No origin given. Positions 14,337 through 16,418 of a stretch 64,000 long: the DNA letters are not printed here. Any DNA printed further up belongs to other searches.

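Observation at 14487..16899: actRel-type DUF429 (RNase H-like) plus RelA/SpoT synthetase fusion, 8 bp upstream of a YciO (TsaC paralogue) gene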

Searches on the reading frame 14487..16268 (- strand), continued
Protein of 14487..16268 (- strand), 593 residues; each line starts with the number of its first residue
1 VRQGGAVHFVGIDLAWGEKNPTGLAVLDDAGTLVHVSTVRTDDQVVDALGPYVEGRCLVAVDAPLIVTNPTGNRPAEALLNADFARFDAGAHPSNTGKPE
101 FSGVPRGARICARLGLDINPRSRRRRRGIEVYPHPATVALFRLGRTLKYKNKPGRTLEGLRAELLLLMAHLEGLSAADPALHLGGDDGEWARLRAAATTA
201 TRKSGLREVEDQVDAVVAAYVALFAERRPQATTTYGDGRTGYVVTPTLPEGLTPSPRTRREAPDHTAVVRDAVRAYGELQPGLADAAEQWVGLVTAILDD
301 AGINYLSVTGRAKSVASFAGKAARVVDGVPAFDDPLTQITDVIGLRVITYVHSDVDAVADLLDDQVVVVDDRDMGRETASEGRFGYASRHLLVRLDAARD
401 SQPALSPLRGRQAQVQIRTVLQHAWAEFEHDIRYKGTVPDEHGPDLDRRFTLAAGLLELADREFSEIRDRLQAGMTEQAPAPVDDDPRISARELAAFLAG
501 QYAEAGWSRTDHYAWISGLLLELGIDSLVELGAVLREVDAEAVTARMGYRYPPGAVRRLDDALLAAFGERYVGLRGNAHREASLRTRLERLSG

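Call 14: find_encoding_contigs(protein=P0009, flank=6000, max_places=3)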
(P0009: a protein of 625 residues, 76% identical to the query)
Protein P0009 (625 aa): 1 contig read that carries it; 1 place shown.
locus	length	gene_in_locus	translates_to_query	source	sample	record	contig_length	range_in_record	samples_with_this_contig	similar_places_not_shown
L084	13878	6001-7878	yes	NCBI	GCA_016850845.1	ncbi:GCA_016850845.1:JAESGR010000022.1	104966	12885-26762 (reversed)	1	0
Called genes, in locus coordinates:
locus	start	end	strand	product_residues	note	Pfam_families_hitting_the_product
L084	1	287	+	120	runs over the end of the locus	-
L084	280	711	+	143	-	-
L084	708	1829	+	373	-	PF04107:GCS2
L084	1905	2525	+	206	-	PF01300:Sua5_yciO_yrdC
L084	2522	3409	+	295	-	PF01263:Aldose_epim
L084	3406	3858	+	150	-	PF01243:PNPOx_N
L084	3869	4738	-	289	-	-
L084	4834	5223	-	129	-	PF18029:Glyoxalase_6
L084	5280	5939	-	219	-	PF11716:MDMPI_N, PF07398:MDMPI_C (weak)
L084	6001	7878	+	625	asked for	PF04250:DUF429, PF04607:RelA_SpoT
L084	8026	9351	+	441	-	PF07690:MFS_1, PF00083:Sugar_tr (faint), PF13347:MFS_2, PF07690:MFS_1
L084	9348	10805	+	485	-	PF01565:FAD_binding_4, PF02913:FAD-oxidase_C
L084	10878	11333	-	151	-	PF12120:Arr-ms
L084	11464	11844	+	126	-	PF14534:DUF4440 (weak), PF12680:SnoaL_2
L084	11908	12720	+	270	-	PF12867:DinB_2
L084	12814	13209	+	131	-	PF18029:Glyoxalase_6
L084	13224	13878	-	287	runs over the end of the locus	PF00561:Abhydrolase_1, PF12146:Hydrolase_4 (weak), PF12697:Abhydrolase_6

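Call 15: search_solved_structures(query=window:14487-16268:-, max_evalue=0.01, show_alignments=4)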
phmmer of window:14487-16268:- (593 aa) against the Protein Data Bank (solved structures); distinct sequences matched with E-value up to 0.01: 8.
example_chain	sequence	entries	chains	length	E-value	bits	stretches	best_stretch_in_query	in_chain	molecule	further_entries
2be3_A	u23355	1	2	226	3e-11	45.8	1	308-474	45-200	GTP pyrophosphokinase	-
5f2v_V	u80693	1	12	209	3.7e-11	45.4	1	307-474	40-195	GTP pyrophosphokinase YjbM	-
5ded_D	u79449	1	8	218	4.2e-11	45.2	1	307-474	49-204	GTP pyrophosphokinase YjbM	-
5dec_A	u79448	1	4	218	4.2e-11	45.2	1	307-474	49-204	GTP pyrophosphokinase YjbM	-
3l9d_A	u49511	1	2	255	2.8e-10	42.6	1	308-473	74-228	Putative GTP pyrophosphokinase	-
6ewz_A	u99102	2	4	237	3.7e-05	25.6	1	336-459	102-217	GTP pyrophosphokinase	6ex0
6fgj_A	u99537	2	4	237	4.8e-05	25.3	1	336-449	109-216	GTP pyrophosphokinase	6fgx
6fgk_A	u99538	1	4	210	0.00034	22.4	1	310-441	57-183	GTP pyrophosphokinase YwaC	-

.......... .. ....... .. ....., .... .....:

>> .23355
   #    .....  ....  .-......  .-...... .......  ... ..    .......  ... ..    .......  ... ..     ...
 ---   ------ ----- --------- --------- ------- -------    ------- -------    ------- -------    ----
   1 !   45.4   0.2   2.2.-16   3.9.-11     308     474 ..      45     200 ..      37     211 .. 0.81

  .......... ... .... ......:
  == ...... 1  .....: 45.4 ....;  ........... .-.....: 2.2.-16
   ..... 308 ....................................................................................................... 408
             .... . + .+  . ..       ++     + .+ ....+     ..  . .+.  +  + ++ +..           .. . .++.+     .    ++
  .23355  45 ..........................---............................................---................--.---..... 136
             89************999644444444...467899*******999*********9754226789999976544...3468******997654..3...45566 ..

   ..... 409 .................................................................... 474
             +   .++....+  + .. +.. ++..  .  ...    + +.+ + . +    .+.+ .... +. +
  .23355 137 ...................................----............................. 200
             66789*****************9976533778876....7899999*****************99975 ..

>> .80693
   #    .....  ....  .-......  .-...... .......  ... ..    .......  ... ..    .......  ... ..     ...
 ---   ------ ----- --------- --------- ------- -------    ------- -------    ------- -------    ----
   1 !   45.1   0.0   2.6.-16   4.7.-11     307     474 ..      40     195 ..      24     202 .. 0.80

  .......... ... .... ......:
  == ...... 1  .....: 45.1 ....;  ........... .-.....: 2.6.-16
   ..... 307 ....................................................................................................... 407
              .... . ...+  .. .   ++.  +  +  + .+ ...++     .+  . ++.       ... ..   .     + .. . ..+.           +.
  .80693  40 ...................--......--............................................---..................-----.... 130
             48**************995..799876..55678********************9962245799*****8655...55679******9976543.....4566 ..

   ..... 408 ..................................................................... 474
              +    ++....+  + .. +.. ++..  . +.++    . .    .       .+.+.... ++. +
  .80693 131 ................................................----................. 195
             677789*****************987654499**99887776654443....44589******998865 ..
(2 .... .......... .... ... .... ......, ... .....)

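Call 16: search_protein_families(library=padloc, proteins=[window:14487-16268:-], max_evalue=0.01)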
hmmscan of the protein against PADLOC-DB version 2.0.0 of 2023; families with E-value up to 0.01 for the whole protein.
window:14487-16268:- (593 aa): 3 families
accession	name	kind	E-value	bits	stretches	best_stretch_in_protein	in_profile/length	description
PDLC05019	PDC-S44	-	1.8e-79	264.6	1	6-251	6-253/259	-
PDLC05020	PDC-S44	-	8e-12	43.2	1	54-249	60-254/277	-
PDLC04999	PDC-S33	-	1.4e-08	32.6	1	308-426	68-175/349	-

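Call 27: search_protein_representatives(protein=window:14487-16268:-)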
Query: 593 residues. Proteins with E-value up to 0.001 (for the whole library): 7786; up to 1e-10: 4514; up to 1e-30: 362. The best 150 are listed.
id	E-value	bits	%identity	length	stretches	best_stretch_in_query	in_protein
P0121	5.4e-226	768.0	65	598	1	7-593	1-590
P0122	1.9e-178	611.0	67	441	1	8-452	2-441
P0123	2.3e-175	600.9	66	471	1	139-592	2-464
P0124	1.5e-155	535.4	61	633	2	4-380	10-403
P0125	7.1e-150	516.7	64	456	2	4-296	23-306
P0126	6.5e-141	487.1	68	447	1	32-399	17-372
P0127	2.0e-137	475.6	60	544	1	1-407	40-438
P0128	4.0e-136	471.3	74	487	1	269-574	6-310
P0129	3.5e-130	451.7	63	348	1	260-593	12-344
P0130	1.2e-124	433.4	65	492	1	269-592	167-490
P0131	2.1e-119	416.1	62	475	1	6-344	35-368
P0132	5.1e-112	391.7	65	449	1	186-531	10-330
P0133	8.2e-110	384.4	76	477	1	348-593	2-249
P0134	1.5e-107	377.0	68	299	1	51-332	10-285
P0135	3.7e-105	369.0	69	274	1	8-266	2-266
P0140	1.7e-92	327.2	54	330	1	274-593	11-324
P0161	1.2e-74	268.3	52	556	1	10-268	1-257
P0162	1.9e-73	264.3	48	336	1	270-592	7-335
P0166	3.6e-69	250.2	56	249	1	7-257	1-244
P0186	1.4e-64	235.1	45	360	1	272-591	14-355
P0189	6.2e-63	229.6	47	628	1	8-253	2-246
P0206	4.0e-59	217.1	39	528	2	258-491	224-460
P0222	6.0e-56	206.6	40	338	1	285-579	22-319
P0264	7.0e-48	179.9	43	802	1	8-259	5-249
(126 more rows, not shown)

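Call 31: list_cluster_members(proteins=[P0121, P0140, P0162, P0186, P0206, P0161, P0189, P0264, P0166, P0222])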
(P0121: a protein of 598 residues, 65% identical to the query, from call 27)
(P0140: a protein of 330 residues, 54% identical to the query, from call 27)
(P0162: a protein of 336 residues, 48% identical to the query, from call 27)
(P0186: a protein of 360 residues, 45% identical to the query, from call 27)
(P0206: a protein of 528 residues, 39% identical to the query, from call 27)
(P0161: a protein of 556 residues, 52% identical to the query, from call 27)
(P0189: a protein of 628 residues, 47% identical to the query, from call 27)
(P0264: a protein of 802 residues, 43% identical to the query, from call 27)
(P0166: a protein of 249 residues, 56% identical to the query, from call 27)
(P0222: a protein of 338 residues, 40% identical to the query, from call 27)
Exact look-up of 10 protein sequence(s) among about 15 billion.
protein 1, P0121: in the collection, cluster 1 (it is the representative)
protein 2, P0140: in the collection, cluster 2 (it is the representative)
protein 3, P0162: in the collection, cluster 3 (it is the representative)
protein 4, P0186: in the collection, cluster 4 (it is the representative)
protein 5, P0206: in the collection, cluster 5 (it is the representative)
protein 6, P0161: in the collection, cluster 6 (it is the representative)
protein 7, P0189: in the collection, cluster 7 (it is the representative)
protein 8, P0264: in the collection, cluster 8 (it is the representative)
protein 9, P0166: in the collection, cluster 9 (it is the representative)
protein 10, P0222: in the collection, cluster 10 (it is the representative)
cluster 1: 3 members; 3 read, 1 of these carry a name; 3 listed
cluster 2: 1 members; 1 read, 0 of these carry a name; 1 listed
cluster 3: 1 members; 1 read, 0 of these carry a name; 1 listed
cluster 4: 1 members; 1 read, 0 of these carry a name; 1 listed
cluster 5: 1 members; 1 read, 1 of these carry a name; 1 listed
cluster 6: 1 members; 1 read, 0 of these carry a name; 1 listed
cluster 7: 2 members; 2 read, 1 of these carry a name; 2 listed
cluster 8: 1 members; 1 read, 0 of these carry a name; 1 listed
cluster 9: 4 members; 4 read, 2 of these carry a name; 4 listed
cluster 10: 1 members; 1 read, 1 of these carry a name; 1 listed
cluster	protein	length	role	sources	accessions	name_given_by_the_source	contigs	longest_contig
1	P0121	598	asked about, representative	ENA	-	-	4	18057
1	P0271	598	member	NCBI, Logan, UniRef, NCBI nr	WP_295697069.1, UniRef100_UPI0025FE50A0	DUF429 domain-containing protein [Lapillicoccus sp.] | DUF429 domain-containing protein n=1 Tax=Lapillicoccus sp. TaxID=1909287 ...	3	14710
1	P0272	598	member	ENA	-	-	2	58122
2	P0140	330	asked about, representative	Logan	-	-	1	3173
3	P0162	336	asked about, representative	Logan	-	-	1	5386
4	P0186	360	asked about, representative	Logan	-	-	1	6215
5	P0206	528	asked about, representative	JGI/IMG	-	ppGpp synthetase/RelA/SpoT-type nucleotidyltranferase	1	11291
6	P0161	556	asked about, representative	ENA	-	-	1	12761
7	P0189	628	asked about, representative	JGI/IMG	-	-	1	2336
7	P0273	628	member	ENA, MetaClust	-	\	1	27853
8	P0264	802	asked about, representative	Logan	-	-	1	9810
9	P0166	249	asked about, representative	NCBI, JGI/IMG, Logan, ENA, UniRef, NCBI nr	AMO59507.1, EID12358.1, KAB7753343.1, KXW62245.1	RelA/SpoT domain-containing protein [Mycolicibacterium phlei] | predicted RNase H-like nuclease | GTP pyrophosphokinase n=1 Tax=Mycolicibacterium phlei DSM 43239 = CCUG 21000 ...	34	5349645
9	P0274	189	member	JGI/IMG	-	predicted RNase H-like nuclease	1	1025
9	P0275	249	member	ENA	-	-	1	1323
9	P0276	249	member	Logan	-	-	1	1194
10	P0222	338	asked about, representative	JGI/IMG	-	putative GTP pyrophosphokinase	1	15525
